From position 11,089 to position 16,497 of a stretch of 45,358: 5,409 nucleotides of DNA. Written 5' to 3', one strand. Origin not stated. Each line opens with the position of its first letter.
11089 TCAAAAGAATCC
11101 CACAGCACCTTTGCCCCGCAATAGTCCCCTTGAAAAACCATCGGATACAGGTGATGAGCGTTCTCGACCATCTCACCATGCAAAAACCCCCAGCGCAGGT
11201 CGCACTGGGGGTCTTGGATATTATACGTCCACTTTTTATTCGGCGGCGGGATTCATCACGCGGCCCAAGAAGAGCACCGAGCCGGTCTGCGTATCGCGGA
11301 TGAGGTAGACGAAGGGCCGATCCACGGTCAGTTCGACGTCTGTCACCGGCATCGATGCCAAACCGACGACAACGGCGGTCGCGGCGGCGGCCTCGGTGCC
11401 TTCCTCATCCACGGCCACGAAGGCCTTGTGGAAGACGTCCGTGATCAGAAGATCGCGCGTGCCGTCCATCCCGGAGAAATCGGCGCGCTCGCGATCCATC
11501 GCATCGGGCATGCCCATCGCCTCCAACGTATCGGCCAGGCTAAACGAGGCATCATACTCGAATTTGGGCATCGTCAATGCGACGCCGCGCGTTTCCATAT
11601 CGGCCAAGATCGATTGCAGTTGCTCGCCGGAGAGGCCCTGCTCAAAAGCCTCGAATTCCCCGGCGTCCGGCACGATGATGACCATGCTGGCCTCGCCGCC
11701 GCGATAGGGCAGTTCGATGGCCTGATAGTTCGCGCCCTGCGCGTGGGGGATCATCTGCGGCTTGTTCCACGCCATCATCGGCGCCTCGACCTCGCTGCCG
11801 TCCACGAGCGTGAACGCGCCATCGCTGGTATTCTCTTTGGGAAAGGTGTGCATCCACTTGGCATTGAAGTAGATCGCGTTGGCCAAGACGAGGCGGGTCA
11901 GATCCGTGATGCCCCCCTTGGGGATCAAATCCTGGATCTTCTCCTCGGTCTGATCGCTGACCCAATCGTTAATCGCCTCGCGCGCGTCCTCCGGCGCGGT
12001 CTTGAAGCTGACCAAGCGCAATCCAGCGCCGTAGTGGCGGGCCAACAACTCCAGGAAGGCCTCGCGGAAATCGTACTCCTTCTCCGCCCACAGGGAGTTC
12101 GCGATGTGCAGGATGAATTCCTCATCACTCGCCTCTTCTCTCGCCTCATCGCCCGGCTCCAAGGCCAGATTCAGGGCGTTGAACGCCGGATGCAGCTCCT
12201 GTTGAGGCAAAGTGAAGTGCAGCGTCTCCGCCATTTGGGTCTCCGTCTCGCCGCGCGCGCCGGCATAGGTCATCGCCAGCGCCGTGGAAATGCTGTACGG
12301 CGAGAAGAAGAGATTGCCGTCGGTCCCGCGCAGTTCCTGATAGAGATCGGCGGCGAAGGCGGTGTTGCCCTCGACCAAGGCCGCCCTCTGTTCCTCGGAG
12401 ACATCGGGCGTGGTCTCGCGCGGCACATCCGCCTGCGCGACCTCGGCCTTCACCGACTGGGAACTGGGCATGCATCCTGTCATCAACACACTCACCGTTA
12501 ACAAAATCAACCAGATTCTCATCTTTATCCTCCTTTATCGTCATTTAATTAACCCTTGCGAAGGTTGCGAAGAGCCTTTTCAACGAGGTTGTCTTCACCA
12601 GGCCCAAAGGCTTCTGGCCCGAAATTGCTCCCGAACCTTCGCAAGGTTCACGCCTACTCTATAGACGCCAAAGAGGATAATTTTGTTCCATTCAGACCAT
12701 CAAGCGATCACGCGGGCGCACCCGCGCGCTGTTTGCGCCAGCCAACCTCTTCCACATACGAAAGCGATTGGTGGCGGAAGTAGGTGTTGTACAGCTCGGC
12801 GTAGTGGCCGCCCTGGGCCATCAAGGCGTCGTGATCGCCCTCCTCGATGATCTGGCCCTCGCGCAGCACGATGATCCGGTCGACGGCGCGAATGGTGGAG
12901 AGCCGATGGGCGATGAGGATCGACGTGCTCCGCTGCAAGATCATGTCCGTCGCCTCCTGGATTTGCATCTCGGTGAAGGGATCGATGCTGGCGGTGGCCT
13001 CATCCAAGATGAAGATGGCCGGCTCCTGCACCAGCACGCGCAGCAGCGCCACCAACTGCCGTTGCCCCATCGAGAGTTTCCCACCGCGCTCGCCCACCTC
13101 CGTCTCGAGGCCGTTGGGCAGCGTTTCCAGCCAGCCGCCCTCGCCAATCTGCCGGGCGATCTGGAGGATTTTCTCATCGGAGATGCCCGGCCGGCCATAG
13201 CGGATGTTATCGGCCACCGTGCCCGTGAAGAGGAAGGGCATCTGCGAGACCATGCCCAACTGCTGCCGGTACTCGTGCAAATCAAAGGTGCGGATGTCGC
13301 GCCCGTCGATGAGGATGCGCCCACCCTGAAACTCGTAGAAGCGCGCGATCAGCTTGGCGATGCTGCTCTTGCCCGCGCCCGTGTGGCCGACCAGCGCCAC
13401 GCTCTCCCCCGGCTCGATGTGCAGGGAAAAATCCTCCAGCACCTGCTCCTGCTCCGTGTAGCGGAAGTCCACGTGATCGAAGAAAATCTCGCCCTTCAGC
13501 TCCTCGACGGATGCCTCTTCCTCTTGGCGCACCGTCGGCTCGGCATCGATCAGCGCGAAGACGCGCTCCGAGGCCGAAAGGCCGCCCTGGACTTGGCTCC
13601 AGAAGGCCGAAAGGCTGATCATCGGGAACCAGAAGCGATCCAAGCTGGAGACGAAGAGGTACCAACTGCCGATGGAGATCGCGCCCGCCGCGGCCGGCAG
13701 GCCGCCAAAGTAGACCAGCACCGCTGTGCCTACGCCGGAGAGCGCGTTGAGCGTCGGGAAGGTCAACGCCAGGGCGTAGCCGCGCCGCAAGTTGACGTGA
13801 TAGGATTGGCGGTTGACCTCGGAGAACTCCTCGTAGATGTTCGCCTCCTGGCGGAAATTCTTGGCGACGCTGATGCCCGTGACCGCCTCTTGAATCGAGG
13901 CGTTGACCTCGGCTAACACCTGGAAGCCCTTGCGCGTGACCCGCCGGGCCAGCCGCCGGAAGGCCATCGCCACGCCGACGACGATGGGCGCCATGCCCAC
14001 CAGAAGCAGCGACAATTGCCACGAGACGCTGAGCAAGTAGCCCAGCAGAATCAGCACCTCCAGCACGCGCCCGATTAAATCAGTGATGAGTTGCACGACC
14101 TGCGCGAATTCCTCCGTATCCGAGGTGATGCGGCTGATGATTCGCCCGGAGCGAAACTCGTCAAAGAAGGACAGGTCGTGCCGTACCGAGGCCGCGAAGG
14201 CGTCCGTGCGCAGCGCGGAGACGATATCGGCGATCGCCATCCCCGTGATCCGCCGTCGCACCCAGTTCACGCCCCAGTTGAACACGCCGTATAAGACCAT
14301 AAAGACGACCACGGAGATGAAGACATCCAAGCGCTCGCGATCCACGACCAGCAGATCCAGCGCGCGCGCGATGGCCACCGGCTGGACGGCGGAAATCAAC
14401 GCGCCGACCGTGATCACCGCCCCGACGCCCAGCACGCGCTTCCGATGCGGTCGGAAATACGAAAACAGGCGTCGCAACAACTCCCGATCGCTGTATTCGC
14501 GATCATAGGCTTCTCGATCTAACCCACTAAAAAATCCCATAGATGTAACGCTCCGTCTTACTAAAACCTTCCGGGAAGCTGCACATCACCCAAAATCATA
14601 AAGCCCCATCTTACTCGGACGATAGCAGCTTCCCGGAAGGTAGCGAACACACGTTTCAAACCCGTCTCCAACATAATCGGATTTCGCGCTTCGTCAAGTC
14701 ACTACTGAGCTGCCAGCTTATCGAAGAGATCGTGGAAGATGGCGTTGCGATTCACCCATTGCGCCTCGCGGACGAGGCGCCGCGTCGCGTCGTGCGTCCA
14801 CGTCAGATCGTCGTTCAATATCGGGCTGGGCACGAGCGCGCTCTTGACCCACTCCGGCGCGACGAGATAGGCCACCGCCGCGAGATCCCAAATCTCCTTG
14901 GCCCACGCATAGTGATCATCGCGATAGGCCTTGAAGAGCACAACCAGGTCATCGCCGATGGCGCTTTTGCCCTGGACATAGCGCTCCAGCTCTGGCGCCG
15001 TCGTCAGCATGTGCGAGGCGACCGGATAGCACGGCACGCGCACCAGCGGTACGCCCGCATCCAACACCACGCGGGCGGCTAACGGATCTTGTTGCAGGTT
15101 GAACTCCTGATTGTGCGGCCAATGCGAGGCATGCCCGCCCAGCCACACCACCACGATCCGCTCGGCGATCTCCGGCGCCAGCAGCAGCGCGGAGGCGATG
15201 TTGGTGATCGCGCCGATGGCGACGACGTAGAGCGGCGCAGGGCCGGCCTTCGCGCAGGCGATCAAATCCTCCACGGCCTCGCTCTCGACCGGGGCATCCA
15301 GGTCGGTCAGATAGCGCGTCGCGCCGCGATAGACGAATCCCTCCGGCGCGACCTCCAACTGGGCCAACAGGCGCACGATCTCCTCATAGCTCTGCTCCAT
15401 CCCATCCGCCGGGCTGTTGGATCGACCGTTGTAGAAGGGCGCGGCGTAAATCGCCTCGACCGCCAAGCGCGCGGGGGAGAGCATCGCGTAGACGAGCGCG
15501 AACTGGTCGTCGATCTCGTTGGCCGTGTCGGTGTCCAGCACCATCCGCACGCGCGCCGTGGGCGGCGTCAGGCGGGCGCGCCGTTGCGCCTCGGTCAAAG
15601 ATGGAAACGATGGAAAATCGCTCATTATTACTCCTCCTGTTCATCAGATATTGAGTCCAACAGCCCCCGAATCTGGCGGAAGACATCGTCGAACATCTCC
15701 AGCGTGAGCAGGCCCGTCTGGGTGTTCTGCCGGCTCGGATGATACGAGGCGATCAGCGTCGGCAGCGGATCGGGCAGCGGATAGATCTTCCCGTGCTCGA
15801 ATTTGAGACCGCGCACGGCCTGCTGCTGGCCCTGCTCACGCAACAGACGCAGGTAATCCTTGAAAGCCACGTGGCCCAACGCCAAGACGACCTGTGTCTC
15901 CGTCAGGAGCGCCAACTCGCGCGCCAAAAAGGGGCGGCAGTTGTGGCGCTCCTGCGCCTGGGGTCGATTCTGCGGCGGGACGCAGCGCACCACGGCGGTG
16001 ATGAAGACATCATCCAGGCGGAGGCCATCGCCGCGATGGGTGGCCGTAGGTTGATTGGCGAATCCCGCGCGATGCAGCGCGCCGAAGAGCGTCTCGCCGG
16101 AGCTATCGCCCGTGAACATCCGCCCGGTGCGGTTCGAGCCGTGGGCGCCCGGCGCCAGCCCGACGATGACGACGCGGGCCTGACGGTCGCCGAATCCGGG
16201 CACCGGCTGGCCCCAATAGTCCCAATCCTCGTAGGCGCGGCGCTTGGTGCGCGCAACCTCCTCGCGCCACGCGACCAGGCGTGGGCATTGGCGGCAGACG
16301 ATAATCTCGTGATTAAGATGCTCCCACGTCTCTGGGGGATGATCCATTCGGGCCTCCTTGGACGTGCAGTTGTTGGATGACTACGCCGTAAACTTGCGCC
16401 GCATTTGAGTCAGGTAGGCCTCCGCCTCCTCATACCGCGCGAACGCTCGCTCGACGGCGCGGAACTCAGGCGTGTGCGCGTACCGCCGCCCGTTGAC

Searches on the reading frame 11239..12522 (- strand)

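Call 45: search_protein_families(library=pfam, proteins=[window:11239-12522:-], max_evalue=0.001)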
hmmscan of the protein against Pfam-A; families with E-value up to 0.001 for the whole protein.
window:11239-12522:- (428 aa): 1 family
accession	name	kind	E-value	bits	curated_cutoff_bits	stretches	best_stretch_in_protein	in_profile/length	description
PF00079.25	Serpin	-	2.3e-116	389.5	27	1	52-425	2-370/370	Serpin (serine protease inhibitor)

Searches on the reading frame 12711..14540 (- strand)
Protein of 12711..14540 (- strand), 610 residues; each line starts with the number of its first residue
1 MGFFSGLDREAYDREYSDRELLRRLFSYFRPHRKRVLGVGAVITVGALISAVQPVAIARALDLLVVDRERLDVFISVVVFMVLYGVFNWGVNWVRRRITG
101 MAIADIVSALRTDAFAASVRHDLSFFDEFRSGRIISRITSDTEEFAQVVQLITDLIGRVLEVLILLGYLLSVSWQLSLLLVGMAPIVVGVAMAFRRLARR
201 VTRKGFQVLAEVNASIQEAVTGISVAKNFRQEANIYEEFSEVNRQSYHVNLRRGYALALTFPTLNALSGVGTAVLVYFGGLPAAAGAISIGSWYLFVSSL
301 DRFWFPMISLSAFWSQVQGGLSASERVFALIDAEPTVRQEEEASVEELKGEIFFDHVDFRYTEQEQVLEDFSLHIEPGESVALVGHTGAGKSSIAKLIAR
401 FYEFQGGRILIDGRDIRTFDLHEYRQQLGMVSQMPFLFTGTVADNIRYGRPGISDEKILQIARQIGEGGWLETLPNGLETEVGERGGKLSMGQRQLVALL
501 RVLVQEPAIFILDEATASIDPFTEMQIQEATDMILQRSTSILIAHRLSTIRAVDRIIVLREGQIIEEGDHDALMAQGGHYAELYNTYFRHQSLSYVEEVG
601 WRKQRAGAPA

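Call 45: search_protein_families(library=pfam, proteins=[window:12711-14540:-], max_evalue=0.001)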
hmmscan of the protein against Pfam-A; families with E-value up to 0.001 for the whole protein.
window:12711-14540:- (610 aa): 4 families
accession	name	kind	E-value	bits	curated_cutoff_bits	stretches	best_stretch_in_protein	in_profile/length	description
PF00664.28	ABC_membrane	-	7.1e-38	131.3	28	1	42-299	7-266/274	ABC transporter transmembrane region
PF00005.33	ABC_tran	-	2.2e-30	106.5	25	1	368-517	1-137/137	ABC transporter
PF02463.25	SMC_N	-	0.00028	20.8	40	0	408-559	110-211/220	RecF/RecN/SMC N terminal domain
PF13191.12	AAA_16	-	0.00081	20.4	32.6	0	360-526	5-143/167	AAA ATPase domain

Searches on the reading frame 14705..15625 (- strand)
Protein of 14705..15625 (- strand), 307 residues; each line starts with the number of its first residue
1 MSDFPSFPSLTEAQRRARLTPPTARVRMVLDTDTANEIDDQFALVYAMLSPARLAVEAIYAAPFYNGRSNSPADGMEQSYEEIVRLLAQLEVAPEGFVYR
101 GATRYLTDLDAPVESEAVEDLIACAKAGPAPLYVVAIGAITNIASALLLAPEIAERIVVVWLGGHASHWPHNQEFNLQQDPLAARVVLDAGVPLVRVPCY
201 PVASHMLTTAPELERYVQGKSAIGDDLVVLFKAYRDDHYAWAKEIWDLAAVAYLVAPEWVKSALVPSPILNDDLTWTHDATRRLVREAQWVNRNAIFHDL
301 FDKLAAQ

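Call 45: search_protein_families(library=pfam, proteins=[window:14705-15625:-], max_evalue=0.001)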
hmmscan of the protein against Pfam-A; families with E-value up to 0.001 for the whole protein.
window:14705-15625:- (307 aa): 2 families
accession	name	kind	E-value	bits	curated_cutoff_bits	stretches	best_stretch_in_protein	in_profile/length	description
PF01156.24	IU_nuc_hydro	-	9.6e-25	88.3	34.2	1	29-262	2-252/297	Inosine-uridine preferring nucleoside hydrolase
PF07632.16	Sde182_NH-like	-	2e-05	24.7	26.8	1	27-148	1-134/268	Cellulose-binding Sde182, nucleoside hydrolase-like domain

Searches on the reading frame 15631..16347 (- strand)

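Call 45: search_protein_families(library=pfam, proteins=[window:15631-16347:-], max_evalue=0.001)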
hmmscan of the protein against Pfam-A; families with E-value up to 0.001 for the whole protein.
window:15631-16347:- (239 aa): 1 family
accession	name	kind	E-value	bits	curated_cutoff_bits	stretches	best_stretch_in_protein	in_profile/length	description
PF03167.25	UDG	-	4.3e-31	108.3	24.3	1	50-226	1-140/141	Uracil DNA glycosylase superfamily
